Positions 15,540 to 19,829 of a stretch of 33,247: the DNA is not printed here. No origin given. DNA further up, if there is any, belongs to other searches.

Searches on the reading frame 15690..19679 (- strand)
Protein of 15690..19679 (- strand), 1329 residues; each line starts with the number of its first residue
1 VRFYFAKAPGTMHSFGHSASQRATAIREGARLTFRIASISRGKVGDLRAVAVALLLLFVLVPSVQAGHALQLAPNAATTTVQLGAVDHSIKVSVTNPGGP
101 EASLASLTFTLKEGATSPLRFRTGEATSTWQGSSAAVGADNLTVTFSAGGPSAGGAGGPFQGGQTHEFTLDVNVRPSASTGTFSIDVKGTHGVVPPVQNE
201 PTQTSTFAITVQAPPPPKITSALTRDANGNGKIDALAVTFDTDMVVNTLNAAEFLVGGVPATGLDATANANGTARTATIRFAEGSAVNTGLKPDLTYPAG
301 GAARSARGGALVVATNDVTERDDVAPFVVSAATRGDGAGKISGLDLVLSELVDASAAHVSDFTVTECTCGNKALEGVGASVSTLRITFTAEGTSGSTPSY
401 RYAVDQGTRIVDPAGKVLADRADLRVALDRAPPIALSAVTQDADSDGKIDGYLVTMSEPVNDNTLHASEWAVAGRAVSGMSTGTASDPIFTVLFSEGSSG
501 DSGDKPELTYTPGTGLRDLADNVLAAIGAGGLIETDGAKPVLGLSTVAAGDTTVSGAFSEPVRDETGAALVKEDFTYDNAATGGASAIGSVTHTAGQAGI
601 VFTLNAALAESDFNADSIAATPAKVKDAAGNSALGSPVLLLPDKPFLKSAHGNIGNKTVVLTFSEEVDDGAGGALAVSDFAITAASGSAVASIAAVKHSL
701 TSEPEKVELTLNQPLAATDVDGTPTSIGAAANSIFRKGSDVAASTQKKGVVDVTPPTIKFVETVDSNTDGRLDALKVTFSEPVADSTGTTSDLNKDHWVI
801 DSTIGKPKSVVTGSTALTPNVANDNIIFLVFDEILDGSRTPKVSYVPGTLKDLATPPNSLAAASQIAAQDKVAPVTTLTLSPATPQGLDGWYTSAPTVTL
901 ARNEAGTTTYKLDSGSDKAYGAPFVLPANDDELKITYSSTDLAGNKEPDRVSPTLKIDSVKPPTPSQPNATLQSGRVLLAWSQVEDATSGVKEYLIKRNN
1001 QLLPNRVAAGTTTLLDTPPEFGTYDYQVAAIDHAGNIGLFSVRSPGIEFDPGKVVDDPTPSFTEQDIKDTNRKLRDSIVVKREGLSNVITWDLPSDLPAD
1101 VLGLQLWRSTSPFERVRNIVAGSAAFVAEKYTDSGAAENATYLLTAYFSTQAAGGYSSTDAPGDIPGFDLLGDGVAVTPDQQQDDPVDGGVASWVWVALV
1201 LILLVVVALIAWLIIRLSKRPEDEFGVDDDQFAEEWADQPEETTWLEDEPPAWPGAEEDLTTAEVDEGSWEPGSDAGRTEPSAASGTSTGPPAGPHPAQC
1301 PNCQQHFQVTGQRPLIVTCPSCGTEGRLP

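Call 10: search_protein_families(library=pfam, proteins=[window:15690-19679:-], max_evalue=0.001)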
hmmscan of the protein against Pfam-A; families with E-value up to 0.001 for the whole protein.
window:15690-19679:- (1329 aa): 0 families

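Call 28: search_protein_families(library=pfam, proteins=[window:15690-19679:-], max_evalue=1)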
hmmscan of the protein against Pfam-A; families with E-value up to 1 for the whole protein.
window:15690-19679:- (1329 aa): 9 families
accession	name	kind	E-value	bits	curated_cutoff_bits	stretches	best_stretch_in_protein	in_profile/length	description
PF13717.11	Zn_ribbon_4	-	0.014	15.8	30.3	0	1316-1328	2-14/36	zinc-ribbon domain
PF21344.3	Zn_ribbon_LysW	-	0.033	14.2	27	1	1298-1325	1-30/46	Alpha-aminoadipate carrier protein LysW-like, globular domain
PF14446.12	Prok-RING_1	-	0.054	13.9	29.1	1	1299-1324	6-28/54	Prokaryotic RING finger family 1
PF13517.12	FG-GAP_3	-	0.092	13.8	26.9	0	201-236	25-60/61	FG-GAP-like repeat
PF19134.6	DUF5817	-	0.27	11.7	31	1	1300-1325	6-30/57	Domain of unknown function (DUF5817)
PF09723.15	Zn_ribbon_8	-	0.41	11.1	34.4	1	1299-1324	7-34/41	Zinc ribbon domain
PF01155.25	HypA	-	0.47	10.9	28.9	1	1297-1325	70-95/112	Hydrogenase/urease nickel incorporation, metallochaperone, hypA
PF13719.11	Zn_ribbon_5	-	0.54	10.5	29.3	0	1315-1328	1-14/37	zinc-ribbon domain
PF01485.27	IBR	-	0.56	10.7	24.3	1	1298-1325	19-50/65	IBR domain, a half RING-finger domain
